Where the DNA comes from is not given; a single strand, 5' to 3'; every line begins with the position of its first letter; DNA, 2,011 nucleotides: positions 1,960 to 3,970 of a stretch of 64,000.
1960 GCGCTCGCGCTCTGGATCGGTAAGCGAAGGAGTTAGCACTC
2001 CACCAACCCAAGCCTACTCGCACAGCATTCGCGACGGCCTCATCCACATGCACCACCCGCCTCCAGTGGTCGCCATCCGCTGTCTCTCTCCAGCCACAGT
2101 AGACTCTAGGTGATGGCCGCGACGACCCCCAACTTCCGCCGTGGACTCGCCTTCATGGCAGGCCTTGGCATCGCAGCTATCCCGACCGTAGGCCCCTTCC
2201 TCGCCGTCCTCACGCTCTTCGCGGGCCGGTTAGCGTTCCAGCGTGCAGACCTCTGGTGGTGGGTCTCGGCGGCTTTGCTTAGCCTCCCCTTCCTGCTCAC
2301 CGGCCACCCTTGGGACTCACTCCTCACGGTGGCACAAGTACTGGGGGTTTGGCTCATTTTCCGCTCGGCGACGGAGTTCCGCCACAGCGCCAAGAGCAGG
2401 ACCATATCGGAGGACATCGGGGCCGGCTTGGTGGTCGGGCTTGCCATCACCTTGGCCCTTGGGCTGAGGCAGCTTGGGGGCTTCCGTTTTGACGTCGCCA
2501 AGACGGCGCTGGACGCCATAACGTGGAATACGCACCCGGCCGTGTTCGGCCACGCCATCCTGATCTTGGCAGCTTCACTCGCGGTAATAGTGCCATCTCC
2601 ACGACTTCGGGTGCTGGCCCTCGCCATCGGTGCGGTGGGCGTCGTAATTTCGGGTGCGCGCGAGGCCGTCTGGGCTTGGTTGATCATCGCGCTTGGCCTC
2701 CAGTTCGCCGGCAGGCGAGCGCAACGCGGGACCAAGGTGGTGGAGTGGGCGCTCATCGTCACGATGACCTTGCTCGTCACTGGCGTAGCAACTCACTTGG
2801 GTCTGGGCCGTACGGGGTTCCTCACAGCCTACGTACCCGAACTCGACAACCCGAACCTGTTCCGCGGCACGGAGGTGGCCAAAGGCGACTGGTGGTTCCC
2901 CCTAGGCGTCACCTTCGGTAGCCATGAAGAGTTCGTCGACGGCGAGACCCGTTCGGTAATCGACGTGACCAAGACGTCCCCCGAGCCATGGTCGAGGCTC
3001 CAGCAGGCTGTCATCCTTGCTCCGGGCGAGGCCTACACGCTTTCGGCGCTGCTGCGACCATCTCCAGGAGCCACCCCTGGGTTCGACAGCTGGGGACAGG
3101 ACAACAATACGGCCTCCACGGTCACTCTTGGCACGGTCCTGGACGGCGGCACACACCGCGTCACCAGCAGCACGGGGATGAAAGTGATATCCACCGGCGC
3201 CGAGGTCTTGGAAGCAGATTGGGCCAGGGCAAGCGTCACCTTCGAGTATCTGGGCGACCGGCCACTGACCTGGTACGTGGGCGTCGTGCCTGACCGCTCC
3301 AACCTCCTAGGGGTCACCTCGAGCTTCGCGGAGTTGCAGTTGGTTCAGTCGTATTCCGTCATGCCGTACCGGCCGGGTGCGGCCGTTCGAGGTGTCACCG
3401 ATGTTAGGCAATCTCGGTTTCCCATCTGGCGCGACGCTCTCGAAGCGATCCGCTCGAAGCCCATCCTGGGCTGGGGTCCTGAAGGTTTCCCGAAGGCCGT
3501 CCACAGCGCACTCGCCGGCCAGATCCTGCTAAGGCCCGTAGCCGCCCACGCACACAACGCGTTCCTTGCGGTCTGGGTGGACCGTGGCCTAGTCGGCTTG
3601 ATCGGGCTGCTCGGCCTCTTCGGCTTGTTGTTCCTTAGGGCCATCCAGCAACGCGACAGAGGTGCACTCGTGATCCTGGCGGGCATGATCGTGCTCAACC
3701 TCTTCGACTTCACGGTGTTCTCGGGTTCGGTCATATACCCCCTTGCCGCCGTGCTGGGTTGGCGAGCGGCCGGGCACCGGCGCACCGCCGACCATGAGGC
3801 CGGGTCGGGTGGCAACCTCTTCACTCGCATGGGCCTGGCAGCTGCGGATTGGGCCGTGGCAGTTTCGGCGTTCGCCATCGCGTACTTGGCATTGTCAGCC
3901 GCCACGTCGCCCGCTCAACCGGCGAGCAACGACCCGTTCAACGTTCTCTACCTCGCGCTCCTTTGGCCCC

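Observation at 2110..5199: Single ORF fusing an O-antigen ligase/polymerase-type module to a complete WbaP-like initiating phosphoglycosyl transferase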

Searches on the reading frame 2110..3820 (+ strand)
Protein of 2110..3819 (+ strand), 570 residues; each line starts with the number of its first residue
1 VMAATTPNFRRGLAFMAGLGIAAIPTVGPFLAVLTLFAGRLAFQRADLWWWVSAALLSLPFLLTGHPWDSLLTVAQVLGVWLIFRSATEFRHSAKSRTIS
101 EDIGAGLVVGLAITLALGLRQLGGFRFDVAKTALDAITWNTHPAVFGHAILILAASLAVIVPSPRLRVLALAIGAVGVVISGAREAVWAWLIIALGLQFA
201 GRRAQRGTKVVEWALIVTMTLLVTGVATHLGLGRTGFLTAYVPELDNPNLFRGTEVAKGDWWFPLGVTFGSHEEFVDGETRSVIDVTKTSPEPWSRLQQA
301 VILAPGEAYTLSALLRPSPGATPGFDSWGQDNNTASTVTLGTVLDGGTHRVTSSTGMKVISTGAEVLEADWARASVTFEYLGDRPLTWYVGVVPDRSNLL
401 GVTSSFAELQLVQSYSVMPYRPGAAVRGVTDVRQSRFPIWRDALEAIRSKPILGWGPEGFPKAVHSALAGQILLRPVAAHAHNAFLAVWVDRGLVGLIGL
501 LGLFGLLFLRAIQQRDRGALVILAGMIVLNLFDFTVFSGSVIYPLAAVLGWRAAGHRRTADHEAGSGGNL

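Call 25: search_solved_structures(query=window:2110-3820:+, max_evalue=10, show_alignments=2)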
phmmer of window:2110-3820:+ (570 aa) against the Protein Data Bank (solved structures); distinct sequences matched with E-value up to 10: 0.

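Call 46: search_protein_representatives(protein=window:2110-3819:+)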
Query: 570 residues. Proteins with E-value up to 0.001 (for the whole library): 1016; up to 1e-10: 121; up to 1e-30: 48. The best 150 are listed.
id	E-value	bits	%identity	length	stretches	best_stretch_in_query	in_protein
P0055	1.2e-207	707.5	58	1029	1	7-568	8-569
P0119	6.2e-164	563.2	49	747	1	5-568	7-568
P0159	7.2e-163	559.7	49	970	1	8-567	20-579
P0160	1.3e-158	545.6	50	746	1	19-558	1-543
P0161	1.1e-123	430.3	41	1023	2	5-563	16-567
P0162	1.5e-107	377.1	40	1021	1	9-558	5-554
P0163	2.8e-104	366.3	41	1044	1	4-558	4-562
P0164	2.2e-102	360.0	38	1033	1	9-561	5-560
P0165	2.9e-97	343.1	36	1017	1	9-559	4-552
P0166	3.7e-93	329.6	46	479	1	115-530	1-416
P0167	9.7e-91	321.6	36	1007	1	24-557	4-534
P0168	2.8e-90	320.1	38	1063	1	6-556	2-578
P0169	1.4e-88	314.4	37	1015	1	24-554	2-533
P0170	8.2e-88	311.9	37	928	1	5-561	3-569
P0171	5.0e-85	302.7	35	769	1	10-558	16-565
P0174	8.3e-77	275.6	36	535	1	18-554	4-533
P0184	4.0e-59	217.2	29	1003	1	23-557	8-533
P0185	4.8e-58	213.6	38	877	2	392-568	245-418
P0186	5.4e-51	190.4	36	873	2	421-568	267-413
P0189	2.2e-42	161.9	33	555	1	16-554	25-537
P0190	7.0e-41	157.0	29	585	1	14-553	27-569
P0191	7.0e-40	153.7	40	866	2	10-197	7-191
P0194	1.7e-35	139.2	32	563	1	16-556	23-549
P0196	2.6e-35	138.6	35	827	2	11-219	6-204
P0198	2.0e-33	132.4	29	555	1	19-559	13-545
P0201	2.2e-32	128.9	29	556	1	14-554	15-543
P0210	1.7e-28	116.1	36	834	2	5-204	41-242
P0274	5.3e-11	58.3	31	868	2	412-567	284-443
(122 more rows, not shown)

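Call 47: search_protein_families(library=pfam, proteins=[P0184, P0185, P0186, P0191, P0196, P0210, P0274, P0174, P0189, P0190], max_evalue=0.001)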
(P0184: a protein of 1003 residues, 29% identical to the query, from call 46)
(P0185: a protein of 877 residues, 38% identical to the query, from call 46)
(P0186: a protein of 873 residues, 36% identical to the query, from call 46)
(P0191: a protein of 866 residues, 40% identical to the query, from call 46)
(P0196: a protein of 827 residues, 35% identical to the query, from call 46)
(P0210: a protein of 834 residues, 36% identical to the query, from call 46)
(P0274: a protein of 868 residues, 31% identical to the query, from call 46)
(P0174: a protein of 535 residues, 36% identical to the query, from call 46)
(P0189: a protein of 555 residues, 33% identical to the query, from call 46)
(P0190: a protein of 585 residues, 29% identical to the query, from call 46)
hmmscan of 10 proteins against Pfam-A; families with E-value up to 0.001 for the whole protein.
P0184 (1003 aa): 3 families
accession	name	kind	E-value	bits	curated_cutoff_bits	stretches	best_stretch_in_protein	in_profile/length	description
PF02397.22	Bac_transf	-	4.3e-61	206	27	1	805-996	1-178/179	Bacterial sugar transferase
PF04932.20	Wzy_C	-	1.1e-13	51.6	31.7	1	407-476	79-148/149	O-Antigen ligase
PF13727.12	CoA_binding_3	-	5.4e-08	33.5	25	1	613-757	19-163/175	CoA-binding domain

P0185 (877 aa): 3 families
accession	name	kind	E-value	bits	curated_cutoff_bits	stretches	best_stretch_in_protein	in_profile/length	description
PF02397.22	Bac_transf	-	2e-58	197.3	27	1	681-870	1-176/179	Bacterial sugar transferase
PF04932.20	Wzy_C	-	1.1e-05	25.7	31.7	1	150-350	3-148/149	O-Antigen ligase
PF13727.12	CoA_binding_3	-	2.2e-05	25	25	1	482-621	10-151/175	CoA-binding domain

P0186 (873 aa): 1 family
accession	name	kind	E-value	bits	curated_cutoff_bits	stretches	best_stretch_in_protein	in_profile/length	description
PF02397.22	Bac_transf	-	1.5e-57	194.5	27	1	677-868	1-178/179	Bacterial sugar transferase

P0191 (866 aa): 3 families
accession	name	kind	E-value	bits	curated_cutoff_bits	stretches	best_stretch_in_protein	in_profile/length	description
PF02397.22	Bac_transf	-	6.2e-66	221.8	27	1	669-861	1-179/179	Bacterial sugar transferase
PF04932.20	Wzy_C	-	3.7e-13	50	31.7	1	165-333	2-148/149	O-Antigen ligase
PF13727.12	CoA_binding_3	-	0.0001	22.8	25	1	463-607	9-149/175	CoA-binding domain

P0196 (827 aa): 3 families
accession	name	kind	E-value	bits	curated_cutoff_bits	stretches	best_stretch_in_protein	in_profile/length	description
PF02397.22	Bac_transf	-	4.3e-62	209.3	27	1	630-822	1-179/179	Bacterial sugar transferase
PF04932.20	Wzy_C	-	6e-16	59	31.7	1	156-289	3-147/149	O-Antigen ligase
PF13727.12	CoA_binding_3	-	9.1e-09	36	25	1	434-577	16-158/175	CoA-binding domain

P0210 (834 aa): 2 families
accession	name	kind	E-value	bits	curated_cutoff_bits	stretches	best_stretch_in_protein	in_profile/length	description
PF02397.22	Bac_transf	-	8.1e-50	169.3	27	1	672-832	1-147/179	Bacterial sugar transferase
PF04932.20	Wzy_C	-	2.4e-05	24.6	31.7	1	208-349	3-148/149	O-Antigen ligase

P0274 (868 aa): 1 family
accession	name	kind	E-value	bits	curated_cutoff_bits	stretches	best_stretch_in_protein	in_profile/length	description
PF04932.20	Wzy_C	-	1e-41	142.6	31.7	2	646-788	2-148/149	O-Antigen ligase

P0174 (535 aa): 1 family
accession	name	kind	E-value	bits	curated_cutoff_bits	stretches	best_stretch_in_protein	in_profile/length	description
PF04932.20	Wzy_C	-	2.4e-13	50.6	31.7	1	407-479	76-148/149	O-Antigen ligase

P0189 (555 aa): 1 family
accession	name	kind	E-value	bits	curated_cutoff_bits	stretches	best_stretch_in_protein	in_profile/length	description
PF04932.20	Wzy_C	-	1e-10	42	31.7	1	415-484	75-148/149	O-Antigen ligase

P0190 (585 aa): 1 family
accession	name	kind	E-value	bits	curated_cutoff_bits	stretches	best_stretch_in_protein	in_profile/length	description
PF04932.20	Wzy_C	-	1.7e-12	47.8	31.7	1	441-514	75-148/149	O-Antigen ligase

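Call 48: find_homologous_proteins(query=P0196, max_evalue=1e-20)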
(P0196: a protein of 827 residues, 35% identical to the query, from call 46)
Query P0196 (827 aa): 142 proteins with E <= 1e-20 among 8000 candidates; the best 120 are listed.
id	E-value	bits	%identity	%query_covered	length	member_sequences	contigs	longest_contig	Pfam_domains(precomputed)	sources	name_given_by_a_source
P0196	0.0e+0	1837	100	100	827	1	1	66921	PF13727.13,PF02397.23,PF04932.21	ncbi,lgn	-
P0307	7.0e-296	1002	62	72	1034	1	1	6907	PF13727.13,PF02397.23,PF04932.21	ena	-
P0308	5.7e-286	969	61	72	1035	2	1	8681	PF13727.13,PF02397.23,PF04932.21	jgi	jgi:Undecaprenyl-phosphate galactose phosphotransferase WbaP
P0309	1.3e-285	968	59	77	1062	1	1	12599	PF13727.13,PF02397.23,PF04932.21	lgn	-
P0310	6.4e-282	956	60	72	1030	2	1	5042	PF13727.13,PF02397.23,PF04932.21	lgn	-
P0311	8.3e-281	952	59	76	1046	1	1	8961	PF13727.13,PF02397.23,PF04932.21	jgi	-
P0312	1.6e-280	951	59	77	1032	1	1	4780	PF13727.13,PF02397.23,PF04932.21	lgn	-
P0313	5.6e-279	946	60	72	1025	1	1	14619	PF13727.13,PF02397.23,PF04932.21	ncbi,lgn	-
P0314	1.0e-278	945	59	76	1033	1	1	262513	PF13727.13,PF02397.23,PF04932.21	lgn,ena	-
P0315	2.3e-278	944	61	72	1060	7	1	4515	PF13727.13,PF02397.23,PF04932.21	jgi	jgi:Undecaprenyl-phosphate galactose phosphotransferase WbaP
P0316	4.6e-277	940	59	77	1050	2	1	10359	PF13727.13,PF02397.23,PF04932.21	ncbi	-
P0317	7.0e-277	939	60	77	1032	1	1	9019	PF13727.13,PF02397.23,PF04932.21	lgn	-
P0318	7.2e-277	939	54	85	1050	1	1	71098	PF13727.13,PF02397.23,PF04932.21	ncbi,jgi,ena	-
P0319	5.5e-275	933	58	77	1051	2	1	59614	PF13727.13,PF02397.23,PF04932.21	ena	-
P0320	5.5e-274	930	58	77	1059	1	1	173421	PF13727.13,PF02397.23,PF04932.21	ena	-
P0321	2.2e-273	928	53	85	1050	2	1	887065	PF13727.13,PF02397.23,PF04932.21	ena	-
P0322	4.0e-273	927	55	100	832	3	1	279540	PF13727.13,PF02397.23,PF04932.21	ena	-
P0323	6.0e-273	926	61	72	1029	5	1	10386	PF13727.13,PF02397.23,PF04932.21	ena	-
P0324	8.4e-272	922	61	72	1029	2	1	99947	PF13727.13,PF02397.23,PF04932.21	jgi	-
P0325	1.3e-271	922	61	72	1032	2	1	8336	PF13727.13,PF02397.23,PF04932.21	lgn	-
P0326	2.0e-271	921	57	72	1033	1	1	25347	PF13727.13,PF02397.23,PF04932.21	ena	-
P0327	2.2e-268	911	59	72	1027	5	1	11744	PF13727.13,PF02397.23,PF04932.21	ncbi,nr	ncbi:MAG: undecaprenyl-phosphate galactose phosphotransferase WbaP [Deinococcota bacterium]|nr:undec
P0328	3.5e-268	911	56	100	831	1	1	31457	PF13727.13,PF02397.23,PF04932.21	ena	-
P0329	7.0e-268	910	54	72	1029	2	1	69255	PF13727.13,PF02397.23,PF04932.21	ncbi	-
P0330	8.7e-268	909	58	77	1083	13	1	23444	PF13727.13,PF02397.23,PF04932.21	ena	-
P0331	2.1e-267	908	56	100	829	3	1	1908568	PF13727.13,PF02397.23,PF04932.21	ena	-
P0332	8.4e-267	906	55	100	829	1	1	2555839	PF13727.13,PF02397.23,PF04932.21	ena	-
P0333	5.5e-266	903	55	100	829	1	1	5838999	PF13727.13,PF02397.23,PF04932.21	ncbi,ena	-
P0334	7.0e-266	903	57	77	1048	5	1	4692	PF13727.13,PF02397.23,PF04932.21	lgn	-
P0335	1.2e-264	899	55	100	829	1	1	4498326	PF13727.13,PF02397.23,PF04932.21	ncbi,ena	-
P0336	6.0e-262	890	59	75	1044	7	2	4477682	PF13727.13,PF02397.23,PF04932.21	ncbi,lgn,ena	-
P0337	6.9e-262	890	54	100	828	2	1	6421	PF13727.13,PF02397.23,PF04932.21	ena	-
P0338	5.3e-261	887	57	72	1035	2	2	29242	PF02397.23,PF04932.21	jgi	jgi:Undecaprenyl-phosphate galactose phosphotransferase WbaP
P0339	1.6e-260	885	54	77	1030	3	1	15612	PF13727.13,PF02397.23,PF04932.21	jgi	jgi:Undecaprenyl-phosphate galactose phosphotransferase WbaP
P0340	4.9e-260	884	57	72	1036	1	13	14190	PF13727.13,PF02397.23,PF04932.21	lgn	-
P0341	8.2e-256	870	54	75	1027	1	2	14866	PF13727.13,PF02397.23,PF04932.21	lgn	-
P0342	1.7e-252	859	59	72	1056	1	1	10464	PF13727.13,PF02397.23,PF04932.21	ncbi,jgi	jgi:Undecaprenyl-phosphate galactose phosphotransferase WbaP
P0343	1.3e-251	856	56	72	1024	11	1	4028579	PF13727.13,PF02397.23,PF04932.21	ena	-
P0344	1.8e-251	855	57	72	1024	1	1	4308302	PF13727.13,PF02397.23,PF04932.21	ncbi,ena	-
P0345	4.3e-248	844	57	72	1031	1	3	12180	PF13727.13,PF02397.23,PF04932.21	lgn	-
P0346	4.3e-245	834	55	74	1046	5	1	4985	PF13727.13,PF02397.23,PF04932.21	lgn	-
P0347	1.2e-243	829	56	72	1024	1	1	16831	PF13727.13,PF02397.23,PF04932.21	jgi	jgi:Undecaprenyl-phosphate galactose phosphotransferase WbaP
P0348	1.6e-243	829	54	76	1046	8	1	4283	PF13727.13,PF02397.23,PF04932.21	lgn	-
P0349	1.8e-242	825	55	75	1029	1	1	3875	PF13727.13,PF02397.23,PF04932.21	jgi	jgi:Undecaprenyl-phosphate galactose phosphotransferase WbaP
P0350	2.3e-242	825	55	72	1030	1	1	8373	PF13727.13,PF02397.23,PF04932.21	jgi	jgi:Undecaprenyl-phosphate galactose phosphotransferase WbaP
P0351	9.7e-242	823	53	72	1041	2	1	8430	PF13727.13,PF02397.23,PF04932.21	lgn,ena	-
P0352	2.2e-240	819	54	72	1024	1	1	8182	PF13727.13,PF02397.23,PF04932.21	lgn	-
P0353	2.2e-240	819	52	74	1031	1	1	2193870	PF13727.13,PF02397.23,PF04932.21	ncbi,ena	-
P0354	2.2e-239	815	53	72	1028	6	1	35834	PF13727.13,PF02397.23,PF04932.21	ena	-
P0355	5.7e-238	811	52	72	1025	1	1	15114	PF13727.13,PF02397.23,PF04932.21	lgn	-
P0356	1.1e-237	810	52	74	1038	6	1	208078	PF13727.13,PF02397.23,PF04932.21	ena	-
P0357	2.1e-235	802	51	72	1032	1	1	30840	PF13727.13,PF02397.23,PF04932.21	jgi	jgi:Undecaprenyl-phosphate galactose phosphotransferase WbaP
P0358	1.9e-233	796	50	74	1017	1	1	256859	PF13727.13,PF02397.23,PF04932.21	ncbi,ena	-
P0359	5.6e-233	794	52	72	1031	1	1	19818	PF13727.13,PF02397.23,PF04932.21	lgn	-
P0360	2.9e-232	792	53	72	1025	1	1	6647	PF13727.13,PF02397.23,PF04932.21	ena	-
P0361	4.4e-232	791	51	76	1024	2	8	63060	PF13727.13,PF02397.23,PF04932.21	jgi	jgi:Undecaprenyl-phosphate galactose phosphotransferase WbaP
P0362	1.9e-231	789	50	74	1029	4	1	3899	PF13727.13,PF02397.23,PF04932.21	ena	-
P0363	1.3e-230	786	50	75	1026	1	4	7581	PF13727.13,PF02397.23,PF04932.21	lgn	-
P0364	8.8e-230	784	50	75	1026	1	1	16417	PF13727.13,PF02397.23,PF04932.21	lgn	-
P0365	4.5e-228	778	50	73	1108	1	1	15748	PF13727.13,PF02397.23,PF04932.21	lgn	-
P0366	1.6e-227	776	51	72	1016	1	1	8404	PF13727.13,PF02397.23,PF04932.21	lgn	-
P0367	3.5e-225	768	50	72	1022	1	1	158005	PF13727.13,PF02397.23,PF04932.21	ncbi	-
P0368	3.9e-225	768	51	76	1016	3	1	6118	PF13727.13,PF02397.23,PF04932.21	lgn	-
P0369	1.7e-224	766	51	72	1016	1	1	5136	PF13727.13,PF02397.23,PF04932.21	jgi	jgi:Undecaprenyl-phosphate galactose phosphotransferase WbaP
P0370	9.5e-224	764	50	76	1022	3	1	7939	PF13727.13,PF02397.23,PF04932.21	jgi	jgi:Undecaprenyl-phosphate galactose phosphotransferase WbaP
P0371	7.3e-223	761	50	73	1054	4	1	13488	PF13727.13,PF02397.23,PF04932.21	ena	-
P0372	1.2e-222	760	51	73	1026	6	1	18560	PF13727.13,PF02397.23,PF04932.21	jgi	-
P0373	2.2e-221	756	49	72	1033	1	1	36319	PF13727.13,PF02397.23,PF04932.21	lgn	-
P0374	1.3e-220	753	49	72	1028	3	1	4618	PF13727.13,PF02397.23,PF04932.21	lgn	-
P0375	4.2e-220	751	51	72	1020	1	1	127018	PF13727.13,PF02397.23,PF04932.21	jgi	jgi:Undecaprenyl-phosphate galactose phosphotransferase WbaP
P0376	2.1e-219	749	50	72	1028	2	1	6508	PF13727.13,PF02397.23,PF04932.21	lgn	-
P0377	5.6e-219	748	52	72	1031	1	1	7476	PF13727.13,PF02397.23,PF04932.21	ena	-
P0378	2.8e-218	745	52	72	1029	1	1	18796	PF13727.13,PF02397.23,PF04932.21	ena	-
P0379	3.0e-218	745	51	72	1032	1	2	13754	PF13727.13,PF02397.23,PF04932.21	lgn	-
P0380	5.5e-218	744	51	72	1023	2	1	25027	PF13727.13,PF02397.23,PF04932.21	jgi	jgi:Undecaprenyl-phosphate galactose phosphotransferase WbaP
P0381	2.0e-217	743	51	72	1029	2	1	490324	PF13727.13,PF02397.23,PF04932.21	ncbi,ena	-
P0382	5.8e-216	738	50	72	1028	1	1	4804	PF13727.13,PF02397.23,PF04932.21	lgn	-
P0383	1.4e-215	737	49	72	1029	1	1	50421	PF13727.13,PF02397.23,PF04932.21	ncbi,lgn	-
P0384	4.5e-214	732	50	72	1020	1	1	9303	PF13727.13,PF02397.23,PF04932.21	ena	-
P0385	4.6e-214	732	46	74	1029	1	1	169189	PF13727.13,PF02397.23,PF04932.21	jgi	jgi:Undecaprenyl-phosphate galactose phosphotransferase WbaP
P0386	1.1e-210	720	52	72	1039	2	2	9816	PF13727.13,PF02397.23,PF04932.21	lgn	-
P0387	1.1e-208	714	64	61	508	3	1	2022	PF13727.13,PF02397.23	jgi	-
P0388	1.8e-208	713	49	73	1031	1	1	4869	PF13727.13,PF02397.23,PF04932.21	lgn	-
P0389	2.9e-208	712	52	72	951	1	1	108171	PF13727.13,PF02397.23,PF04932.21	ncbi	-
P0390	4.6e-208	712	44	100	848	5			PF13727.13,PF02397.23,PF04932.21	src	-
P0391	7.7e-208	711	51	72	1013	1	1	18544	PF13727.13,PF02397.23,PF04932.21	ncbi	-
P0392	5.2e-207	708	48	75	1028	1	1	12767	PF13727.13,PF02397.23,PF04932.21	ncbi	ncbi:MAG: undecaprenyl-phosphate galactose phosphotransferase WbaP [Trueperaceae bacterium]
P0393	8.3e-206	704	49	72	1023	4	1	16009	PF13727.13,PF02397.23,PF04932.21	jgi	jgi:Undecaprenyl-phosphate galactose phosphotransferase WbaP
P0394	2.7e-205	703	49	72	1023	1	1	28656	PF13727.13,PF02397.23,PF04932.21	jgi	jgi:Undecaprenyl-phosphate galactose phosphotransferase WbaP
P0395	5.5e-205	701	49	72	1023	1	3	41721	PF13727.13,PF02397.23,PF04932.21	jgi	jgi:Undecaprenyl-phosphate galactose phosphotransferase WbaP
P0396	8.2e-205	701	49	72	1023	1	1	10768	PF13727.13,PF02397.23,PF04932.21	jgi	jgi:Undecaprenyl-phosphate galactose phosphotransferase WbaP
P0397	6.3e-204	698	49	72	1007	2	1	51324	PF13727.13,PF02397.23,PF04932.21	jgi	jgi:Undecaprenyl-phosphate galactose phosphotransferase WbaP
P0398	9.2e-204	697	45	74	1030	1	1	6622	PF13727.13,PF02397.23,PF04932.21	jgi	jgi:Undecaprenyl-phosphate galactose phosphotransferase WbaP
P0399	1.5e-203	697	49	72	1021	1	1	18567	PF13727.13,PF02397.23,PF04932.21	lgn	-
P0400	1.5e-203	697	51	72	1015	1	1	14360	PF13727.13,PF02397.23,PF04932.21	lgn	-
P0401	2.1e-202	693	50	72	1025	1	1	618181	PF13727.13,PF02397.23,PF04932.21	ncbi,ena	-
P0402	5.0e-202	692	48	72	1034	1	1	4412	PF13727.13,PF02397.23,PF04932.21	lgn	-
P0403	1.7e-201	690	47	76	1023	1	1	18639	PF13727.13,PF02397.23,PF04932.21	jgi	jgi:Undecaprenyl-phosphate galactose phosphotransferase WbaP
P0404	2.2e-201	690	47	75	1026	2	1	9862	PF13727.13,PF02397.23,PF04932.21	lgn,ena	-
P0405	4.0e-201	689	51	72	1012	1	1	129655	PF13727.13,PF02397.23,PF04932.21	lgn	-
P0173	5.1e-201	688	52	72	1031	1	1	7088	PF13727.13,PF02397.23,PF04932.21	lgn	-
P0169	2.0e-200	686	49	72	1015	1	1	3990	PF13727.13,PF02397.23,PF04932.21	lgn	-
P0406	5.9e-200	685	48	72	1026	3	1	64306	PF13727.13,PF02397.23,PF04932.21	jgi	jgi:Undecaprenyl-phosphate galactose phosphotransferase WbaP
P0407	9.9e-198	677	47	76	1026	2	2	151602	PF13727.13,PF02397.23,PF04932.21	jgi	jgi:Undecaprenyl-phosphate galactose phosphotransferase WbaP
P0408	3.4e-197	676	52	72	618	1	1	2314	PF13727.13,PF02397.23,PF04932.21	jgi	jgi:Undecaprenyl-phosphate galactose phosphotransferase WbaP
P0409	5.3e-196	672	46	72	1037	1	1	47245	PF02397.23,PF04932.21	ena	-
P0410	1.5e-193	664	44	72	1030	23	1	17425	PF13727.13,PF02397.23,PF04932.21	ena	-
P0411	1.2e-191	657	46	72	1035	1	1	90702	PF02397.23,PF04932.21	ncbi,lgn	ncbi:MAG: undecaprenyl-phosphate galactose phosphotransferase WbaP [Trueperaceae bacterium]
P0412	1.4e-187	644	47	72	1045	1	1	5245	PF13727.13,PF02397.23,PF04932.21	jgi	-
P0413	1.8e-187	644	46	72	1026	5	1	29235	PF13727.13,PF02397.23,PF04932.21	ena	-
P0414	1.1e-186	641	45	72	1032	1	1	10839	PF02397.23,PF04932.21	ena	-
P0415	1.6e-186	640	52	70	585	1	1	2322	PF13727.13,PF02397.23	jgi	jgi:Undecaprenyl-phosphate galactose phosphotransferase WbaP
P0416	8.1e-185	635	44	75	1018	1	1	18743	PF13727.13,PF02397.23,PF04932.21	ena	-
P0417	2.5e-182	627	46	72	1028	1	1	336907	PF13727.13,PF02397.23,PF04932.21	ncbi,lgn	ncbi:MAG TPA: undecaprenyl-phosphate galactose phosphotransferase WbaP [Trueperaceae bacterium]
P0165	3.0e-181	623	43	75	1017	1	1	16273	PF13727.13,PF02397.23,PF04932.21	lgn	-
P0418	4.7e-181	622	49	72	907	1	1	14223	PF13727.13,PF02397.23,PF04932.21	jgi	jgi:Undecaprenyl-phosphate galactose phosphotransferase WbaP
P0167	2.2e-175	604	44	72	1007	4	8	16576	PF13727.13,PF02397.23,PF04932.21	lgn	-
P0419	3.4e-173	596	47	72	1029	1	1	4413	PF13727.13,PF02397.23,PF04932.21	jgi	jgi:Undecaprenyl-phosphate galactose phosphotransferase WbaP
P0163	1.4e-150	522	43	68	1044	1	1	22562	PF13727.13,PF02397.23,PF04932.21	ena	-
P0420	1.5e-149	518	42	72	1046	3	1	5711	PF13727.13,PF02397.23,PF04932.21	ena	-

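Call 49: find_encoding_contigs(protein=P0333, flank=10000, max_places=2)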
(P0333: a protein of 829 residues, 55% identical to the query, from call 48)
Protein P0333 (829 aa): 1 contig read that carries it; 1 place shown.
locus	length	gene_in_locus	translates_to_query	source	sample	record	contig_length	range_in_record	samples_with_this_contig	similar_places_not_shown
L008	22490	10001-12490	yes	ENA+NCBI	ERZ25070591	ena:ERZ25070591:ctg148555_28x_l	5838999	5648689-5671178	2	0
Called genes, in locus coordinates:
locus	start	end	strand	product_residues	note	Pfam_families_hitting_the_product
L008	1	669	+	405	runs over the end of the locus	-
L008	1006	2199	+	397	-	PF13439:Glyco_transf_4, PF13579:Glyco_trans_4_4, PF20706:GT4-conflict (weak), PF00534:Glycos_transf_1, PF13692:Glyco_trans_1_4, PF13524:Glyco_trans_1_2 (weak)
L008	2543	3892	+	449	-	-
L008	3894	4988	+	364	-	PF13439:Glyco_transf_4, PF13579:Glyco_trans_4_4 (faint), PF00534:Glycos_transf_1, PF13692:Glyco_trans_1_4, PF13524:Glyco_trans_1_2, PF20706:GT4-conflict (weak)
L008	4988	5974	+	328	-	PF01370:Epimerase, PF04321:RmlD_sub_bind (weak), PF16363:GDP_Man_Dehyd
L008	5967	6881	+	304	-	PF01073:3Beta_HSD, PF01370:Epimerase, PF04321:RmlD_sub_bind, PF07993:NAD_binding_4 (faint), PF16363:GDP_Man_Dehyd, PF02719:Polysacc_synt_2 (weak)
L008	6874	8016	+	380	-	PF13439:Glyco_transf_4 (weak), PF00534:Glycos_transf_1, PF13692:Glyco_trans_1_4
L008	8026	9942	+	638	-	PF04932:Wzy_C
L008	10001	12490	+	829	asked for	PF04932:Wzy_C, PF13727:CoA_binding_3, PF02397:Bac_transf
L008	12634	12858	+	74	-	-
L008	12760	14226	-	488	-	PF13727:CoA_binding_3, PF02397:Bac_transf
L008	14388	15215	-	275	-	PF03808:Glyco_tran_WecG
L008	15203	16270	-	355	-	PF01073:3Beta_HSD (weak), PF01370:Epimerase, PF02719:Polysacc_synt_2 (weak), PF04321:RmlD_sub_bind, PF16363:GDP_Man_Dehyd, PF07993:NAD_binding_4, PF01370:Epimerase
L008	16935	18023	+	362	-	-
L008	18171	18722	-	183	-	PF01583:APS_kinase, PF01656:CbiA (faint), PF08433:KTI12 (weak), PF13671:AAA_33 (weak)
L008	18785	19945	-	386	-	PF14306:PUA_2, PF01747:ATP-sulfurylase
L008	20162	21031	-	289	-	PF00459:Inositol_P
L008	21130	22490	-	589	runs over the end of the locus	PF03600:CitMHS, PF02080:TrkA_C, PF00939:Na_sulph_symp, PF03600:CitMHS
